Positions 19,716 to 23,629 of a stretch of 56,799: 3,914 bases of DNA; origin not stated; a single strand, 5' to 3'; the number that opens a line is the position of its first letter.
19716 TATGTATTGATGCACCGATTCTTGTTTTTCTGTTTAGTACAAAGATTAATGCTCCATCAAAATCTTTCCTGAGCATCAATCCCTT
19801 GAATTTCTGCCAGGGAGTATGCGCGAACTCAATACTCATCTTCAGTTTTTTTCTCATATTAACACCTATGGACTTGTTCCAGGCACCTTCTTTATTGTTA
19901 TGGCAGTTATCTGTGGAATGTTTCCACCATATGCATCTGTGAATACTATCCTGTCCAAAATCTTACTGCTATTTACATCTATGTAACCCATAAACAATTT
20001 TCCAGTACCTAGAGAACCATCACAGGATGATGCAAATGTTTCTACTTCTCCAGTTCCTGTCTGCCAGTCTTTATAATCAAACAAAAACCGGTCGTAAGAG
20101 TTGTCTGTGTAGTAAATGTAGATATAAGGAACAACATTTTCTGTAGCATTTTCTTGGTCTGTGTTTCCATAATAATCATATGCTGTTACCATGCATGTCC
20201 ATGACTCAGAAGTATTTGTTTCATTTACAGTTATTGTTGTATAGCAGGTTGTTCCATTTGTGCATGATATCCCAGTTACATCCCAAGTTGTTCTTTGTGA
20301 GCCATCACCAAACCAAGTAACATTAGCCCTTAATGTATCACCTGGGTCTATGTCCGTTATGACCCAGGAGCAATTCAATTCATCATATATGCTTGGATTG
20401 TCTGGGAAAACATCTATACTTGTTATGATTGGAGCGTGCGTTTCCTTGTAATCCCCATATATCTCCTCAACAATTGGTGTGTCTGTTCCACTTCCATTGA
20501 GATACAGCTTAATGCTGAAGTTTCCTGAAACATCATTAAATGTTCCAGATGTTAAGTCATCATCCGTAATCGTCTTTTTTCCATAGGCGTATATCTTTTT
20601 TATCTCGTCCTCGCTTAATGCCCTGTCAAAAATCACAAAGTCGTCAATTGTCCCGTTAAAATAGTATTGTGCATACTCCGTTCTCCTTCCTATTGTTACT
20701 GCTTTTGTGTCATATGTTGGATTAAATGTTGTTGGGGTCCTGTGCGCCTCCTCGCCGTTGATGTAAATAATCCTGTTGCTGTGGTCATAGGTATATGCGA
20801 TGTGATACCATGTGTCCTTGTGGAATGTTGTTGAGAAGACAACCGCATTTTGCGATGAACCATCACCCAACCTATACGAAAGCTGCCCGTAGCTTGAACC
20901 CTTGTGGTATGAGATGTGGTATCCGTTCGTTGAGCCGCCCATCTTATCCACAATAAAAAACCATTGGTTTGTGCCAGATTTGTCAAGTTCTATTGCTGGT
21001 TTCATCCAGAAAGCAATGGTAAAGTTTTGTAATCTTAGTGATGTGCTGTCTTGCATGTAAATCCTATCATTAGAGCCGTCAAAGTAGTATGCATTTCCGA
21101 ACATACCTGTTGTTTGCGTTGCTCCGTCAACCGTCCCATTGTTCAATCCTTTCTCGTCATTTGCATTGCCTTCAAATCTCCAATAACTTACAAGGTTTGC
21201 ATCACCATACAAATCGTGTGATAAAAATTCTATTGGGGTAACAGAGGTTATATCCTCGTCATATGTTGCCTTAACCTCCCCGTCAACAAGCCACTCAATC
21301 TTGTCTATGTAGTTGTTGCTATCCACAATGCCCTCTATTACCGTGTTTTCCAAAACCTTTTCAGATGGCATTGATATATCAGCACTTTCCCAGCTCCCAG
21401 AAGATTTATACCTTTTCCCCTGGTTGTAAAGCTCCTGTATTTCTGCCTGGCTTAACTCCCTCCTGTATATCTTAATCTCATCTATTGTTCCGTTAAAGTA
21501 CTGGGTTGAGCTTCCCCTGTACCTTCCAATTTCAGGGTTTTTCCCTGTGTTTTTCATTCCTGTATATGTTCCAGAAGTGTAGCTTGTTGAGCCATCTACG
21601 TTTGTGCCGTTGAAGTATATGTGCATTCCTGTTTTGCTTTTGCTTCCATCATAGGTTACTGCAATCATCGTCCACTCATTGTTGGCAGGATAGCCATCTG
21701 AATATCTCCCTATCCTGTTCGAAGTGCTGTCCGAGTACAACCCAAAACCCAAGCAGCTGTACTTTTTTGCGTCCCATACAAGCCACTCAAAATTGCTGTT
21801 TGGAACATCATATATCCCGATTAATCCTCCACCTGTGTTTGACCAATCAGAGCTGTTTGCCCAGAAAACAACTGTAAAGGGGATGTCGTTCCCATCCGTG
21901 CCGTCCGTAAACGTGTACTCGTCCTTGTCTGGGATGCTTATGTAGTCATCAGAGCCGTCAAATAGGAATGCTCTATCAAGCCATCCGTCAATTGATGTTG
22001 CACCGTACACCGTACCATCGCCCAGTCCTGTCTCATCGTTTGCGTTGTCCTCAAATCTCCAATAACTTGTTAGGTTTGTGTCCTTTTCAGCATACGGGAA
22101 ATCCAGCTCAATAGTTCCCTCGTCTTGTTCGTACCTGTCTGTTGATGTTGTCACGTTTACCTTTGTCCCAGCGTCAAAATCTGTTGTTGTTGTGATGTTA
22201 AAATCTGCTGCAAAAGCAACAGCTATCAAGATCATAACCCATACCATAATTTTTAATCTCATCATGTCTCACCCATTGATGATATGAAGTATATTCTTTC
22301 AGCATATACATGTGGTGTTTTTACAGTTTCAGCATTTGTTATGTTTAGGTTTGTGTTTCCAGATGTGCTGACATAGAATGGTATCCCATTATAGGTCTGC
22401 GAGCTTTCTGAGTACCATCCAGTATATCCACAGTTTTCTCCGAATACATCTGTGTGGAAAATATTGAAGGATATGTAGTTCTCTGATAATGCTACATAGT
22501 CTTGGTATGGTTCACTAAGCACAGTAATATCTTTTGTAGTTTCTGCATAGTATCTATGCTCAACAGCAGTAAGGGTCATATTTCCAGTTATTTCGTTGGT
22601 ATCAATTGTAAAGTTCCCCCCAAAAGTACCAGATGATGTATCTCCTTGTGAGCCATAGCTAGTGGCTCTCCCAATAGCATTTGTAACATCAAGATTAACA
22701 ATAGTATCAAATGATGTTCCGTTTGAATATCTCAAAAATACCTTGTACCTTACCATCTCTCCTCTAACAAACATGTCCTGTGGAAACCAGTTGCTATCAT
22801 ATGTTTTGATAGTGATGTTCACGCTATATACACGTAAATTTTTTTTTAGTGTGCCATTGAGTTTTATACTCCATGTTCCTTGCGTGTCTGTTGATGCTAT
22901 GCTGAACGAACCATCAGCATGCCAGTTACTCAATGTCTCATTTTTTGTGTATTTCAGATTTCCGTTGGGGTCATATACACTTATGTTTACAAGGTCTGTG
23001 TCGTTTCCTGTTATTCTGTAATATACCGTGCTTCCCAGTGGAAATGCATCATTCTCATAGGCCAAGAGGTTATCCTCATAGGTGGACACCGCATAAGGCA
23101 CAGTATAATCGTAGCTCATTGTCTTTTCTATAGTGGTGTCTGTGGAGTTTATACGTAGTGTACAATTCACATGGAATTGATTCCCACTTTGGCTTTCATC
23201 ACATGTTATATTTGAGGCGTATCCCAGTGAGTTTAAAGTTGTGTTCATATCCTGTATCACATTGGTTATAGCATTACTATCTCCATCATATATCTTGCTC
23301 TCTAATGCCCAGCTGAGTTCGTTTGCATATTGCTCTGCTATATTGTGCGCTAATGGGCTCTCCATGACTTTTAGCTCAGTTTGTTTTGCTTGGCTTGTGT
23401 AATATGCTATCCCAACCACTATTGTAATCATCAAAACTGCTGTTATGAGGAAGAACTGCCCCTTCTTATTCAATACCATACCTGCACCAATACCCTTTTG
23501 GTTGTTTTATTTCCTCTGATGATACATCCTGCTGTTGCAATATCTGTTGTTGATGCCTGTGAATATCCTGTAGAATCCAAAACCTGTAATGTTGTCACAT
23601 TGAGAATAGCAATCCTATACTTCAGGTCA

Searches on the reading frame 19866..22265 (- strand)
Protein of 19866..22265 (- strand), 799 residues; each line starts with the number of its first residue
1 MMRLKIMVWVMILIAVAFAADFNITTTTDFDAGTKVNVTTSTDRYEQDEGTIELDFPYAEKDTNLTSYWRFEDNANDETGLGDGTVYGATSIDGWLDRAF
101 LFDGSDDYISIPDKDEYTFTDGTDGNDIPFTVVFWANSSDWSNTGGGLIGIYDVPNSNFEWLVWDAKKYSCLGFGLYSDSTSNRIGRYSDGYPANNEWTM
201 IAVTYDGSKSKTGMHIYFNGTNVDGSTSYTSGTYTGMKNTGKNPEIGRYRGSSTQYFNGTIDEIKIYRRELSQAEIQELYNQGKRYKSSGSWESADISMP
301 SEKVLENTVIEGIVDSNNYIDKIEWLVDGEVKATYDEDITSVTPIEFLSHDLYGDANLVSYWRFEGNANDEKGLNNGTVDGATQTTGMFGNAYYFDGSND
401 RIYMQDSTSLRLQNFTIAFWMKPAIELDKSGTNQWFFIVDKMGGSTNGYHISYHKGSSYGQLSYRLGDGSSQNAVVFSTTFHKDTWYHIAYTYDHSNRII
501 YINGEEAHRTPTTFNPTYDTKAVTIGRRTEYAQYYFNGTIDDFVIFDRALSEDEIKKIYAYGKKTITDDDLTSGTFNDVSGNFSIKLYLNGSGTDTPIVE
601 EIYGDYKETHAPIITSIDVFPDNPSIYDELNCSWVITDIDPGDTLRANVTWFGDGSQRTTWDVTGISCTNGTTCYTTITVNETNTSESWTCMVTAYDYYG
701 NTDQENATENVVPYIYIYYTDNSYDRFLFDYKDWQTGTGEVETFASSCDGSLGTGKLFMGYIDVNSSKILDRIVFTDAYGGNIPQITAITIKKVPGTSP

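Call 4: search_protein_families(library=pfam, proteins=[window:19866-22265:-], max_evalue=0.01)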
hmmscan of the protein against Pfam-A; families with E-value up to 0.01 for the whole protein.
window:19866-22265:- (799 aa): 5 families
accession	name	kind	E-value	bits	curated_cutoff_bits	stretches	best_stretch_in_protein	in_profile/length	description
PF13385.13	Laminin_G_3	-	4.8e-47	160.3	27.6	2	396-556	1-151/151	Concanavalin A-like lectin/glucanases superfamily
PF07953.20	Toxin_R_bind_N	-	1.2e-09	38.5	23.8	1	373-549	9-190/191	Clostridium neurotoxin, N-terminal receptor binding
PF02973.23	Sialidase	-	1.1e-07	32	26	1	499-558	120-184/189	Sialidase, N-terminal domain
PF00354.24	Pentaxin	-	0.0027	17.9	25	0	408-562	20-170/194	Pentaxin family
PF14155.11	DUF4307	-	0.0084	16.4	27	0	654-701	27-74/111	Domain of unknown function (DUF4307)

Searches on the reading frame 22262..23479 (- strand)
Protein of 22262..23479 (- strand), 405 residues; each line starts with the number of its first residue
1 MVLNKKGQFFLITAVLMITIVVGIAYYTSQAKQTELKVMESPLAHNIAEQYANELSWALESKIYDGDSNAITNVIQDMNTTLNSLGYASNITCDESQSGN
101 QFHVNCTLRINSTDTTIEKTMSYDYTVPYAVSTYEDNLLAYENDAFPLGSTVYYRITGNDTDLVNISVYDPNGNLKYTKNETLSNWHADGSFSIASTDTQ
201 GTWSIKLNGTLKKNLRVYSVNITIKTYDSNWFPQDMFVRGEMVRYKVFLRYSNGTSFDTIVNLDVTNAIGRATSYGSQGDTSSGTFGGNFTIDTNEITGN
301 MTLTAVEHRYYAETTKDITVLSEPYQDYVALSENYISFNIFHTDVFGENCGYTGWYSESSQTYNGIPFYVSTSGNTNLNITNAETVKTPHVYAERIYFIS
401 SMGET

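Call 5: search_protein_families(library=pfam, proteins=[window:22262-23479:-], max_evalue=0.01)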
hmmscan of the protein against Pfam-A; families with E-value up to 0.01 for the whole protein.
window:22262-23479:- (405 aa): 1 family
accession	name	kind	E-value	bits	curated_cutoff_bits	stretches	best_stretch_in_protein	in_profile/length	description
PF01835.25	MG2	-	8.8e-10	39.3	32.8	1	240-312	14-88/96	MG2 domain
